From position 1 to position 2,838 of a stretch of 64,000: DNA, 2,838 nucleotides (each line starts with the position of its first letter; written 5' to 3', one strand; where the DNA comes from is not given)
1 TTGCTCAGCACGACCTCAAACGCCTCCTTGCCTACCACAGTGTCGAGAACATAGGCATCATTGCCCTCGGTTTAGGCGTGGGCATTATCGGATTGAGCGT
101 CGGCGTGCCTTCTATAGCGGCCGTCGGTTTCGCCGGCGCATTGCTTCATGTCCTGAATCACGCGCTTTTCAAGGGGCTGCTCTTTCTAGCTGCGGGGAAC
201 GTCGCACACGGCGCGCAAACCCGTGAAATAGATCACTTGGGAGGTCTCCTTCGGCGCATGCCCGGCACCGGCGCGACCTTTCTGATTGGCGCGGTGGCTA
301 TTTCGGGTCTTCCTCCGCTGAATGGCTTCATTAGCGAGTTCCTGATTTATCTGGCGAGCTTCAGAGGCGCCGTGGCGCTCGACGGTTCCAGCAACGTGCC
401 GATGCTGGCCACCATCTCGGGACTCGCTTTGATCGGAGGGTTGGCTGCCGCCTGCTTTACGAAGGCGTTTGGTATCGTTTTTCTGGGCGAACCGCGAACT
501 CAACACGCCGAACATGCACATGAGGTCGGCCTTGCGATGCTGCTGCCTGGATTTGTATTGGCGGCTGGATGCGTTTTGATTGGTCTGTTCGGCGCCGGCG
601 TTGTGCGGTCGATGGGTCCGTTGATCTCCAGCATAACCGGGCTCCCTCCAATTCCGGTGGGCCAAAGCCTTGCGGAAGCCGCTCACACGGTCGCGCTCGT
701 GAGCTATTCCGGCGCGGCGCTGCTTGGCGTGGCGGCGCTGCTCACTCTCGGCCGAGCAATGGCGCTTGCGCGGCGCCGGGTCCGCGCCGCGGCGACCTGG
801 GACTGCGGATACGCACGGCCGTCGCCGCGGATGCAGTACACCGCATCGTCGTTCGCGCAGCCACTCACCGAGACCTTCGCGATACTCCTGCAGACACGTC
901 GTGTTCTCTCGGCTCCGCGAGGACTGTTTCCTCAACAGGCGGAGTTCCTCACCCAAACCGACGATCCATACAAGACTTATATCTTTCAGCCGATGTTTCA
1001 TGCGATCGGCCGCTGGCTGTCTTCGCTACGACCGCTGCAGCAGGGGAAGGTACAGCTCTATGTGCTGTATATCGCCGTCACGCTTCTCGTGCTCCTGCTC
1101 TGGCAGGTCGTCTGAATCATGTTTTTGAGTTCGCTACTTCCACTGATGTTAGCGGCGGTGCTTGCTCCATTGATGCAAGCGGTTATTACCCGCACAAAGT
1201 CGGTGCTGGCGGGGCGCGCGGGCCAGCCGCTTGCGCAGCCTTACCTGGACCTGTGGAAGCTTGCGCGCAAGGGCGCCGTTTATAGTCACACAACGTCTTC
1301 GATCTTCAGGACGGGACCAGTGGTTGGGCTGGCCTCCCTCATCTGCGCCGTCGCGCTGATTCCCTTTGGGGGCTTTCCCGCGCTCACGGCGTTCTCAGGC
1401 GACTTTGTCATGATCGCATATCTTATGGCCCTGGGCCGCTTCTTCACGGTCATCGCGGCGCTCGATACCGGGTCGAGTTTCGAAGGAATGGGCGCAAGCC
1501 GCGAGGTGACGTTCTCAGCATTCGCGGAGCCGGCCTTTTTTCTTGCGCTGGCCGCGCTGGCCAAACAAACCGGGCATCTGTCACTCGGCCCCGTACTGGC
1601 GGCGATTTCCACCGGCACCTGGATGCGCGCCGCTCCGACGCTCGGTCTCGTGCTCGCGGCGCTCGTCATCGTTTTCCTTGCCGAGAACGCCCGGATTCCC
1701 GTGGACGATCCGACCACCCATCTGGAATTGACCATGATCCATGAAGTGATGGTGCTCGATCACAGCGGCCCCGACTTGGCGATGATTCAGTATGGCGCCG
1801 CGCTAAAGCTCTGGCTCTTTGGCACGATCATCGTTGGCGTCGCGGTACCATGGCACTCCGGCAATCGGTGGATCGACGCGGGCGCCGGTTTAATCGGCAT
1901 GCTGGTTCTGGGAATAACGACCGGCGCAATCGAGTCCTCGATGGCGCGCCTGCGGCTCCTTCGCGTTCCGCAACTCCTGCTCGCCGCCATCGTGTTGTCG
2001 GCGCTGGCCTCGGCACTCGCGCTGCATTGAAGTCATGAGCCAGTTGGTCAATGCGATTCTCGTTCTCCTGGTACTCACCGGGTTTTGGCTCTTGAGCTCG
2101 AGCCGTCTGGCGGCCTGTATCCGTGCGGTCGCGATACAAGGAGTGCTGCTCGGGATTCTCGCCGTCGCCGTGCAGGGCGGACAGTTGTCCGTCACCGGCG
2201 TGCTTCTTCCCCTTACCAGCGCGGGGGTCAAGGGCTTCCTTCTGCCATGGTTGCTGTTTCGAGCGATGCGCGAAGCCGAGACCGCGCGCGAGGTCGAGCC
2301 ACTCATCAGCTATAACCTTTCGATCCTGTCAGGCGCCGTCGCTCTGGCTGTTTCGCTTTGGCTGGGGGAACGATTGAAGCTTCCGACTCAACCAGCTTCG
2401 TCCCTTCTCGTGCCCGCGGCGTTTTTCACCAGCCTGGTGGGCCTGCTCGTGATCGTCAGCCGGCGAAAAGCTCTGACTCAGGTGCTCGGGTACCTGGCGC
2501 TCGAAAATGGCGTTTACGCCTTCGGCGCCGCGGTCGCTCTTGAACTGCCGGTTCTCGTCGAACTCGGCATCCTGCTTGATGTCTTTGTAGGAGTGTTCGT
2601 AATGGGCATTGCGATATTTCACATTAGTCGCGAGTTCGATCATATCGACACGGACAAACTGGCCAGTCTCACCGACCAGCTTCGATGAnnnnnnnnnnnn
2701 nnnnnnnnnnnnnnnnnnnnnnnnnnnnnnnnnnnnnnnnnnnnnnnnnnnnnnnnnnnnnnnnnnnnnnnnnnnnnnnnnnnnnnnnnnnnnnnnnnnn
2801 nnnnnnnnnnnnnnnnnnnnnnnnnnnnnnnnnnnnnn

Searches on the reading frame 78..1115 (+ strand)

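Call 9: search_protein_families(library=pfam, proteins=[window:78-1115:+], max_evalue=0.001)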
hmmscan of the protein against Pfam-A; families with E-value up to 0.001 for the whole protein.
window:78-1115:+ (345 aa): 1 family
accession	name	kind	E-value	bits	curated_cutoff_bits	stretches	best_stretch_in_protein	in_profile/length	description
PF00361.26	Proton_antipo_M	-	6.6e-16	58.8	21.5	1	14-96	194-277/294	NADH:quinone oxidoreductase/Mrp antiporter, TM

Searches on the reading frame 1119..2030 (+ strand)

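Call 9: search_protein_families(library=pfam, proteins=[window:1119-2030:+], max_evalue=0.001)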
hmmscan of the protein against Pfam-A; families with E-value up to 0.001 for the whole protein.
window:1119-2030:+ (303 aa): 1 family
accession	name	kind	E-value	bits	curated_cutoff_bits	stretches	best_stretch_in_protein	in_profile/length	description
PF00146.26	NADHdh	-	7.5e-27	94.9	27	1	16-300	15-295/298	NADH dehydrogenase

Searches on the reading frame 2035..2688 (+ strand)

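Call 9: search_protein_families(library=pfam, proteins=[window:2035-2688:+], max_evalue=0.001)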
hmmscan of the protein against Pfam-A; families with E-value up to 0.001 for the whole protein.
window:2035-2688:+ (217 aa): 1 family
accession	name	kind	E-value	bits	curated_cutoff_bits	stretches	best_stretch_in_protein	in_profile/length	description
PF00420.29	Oxidored_q2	-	0.00015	21.9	26.1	1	129-212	6-93/95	NADH-ubiquinone/plastoquinone oxidoreductase chain 4L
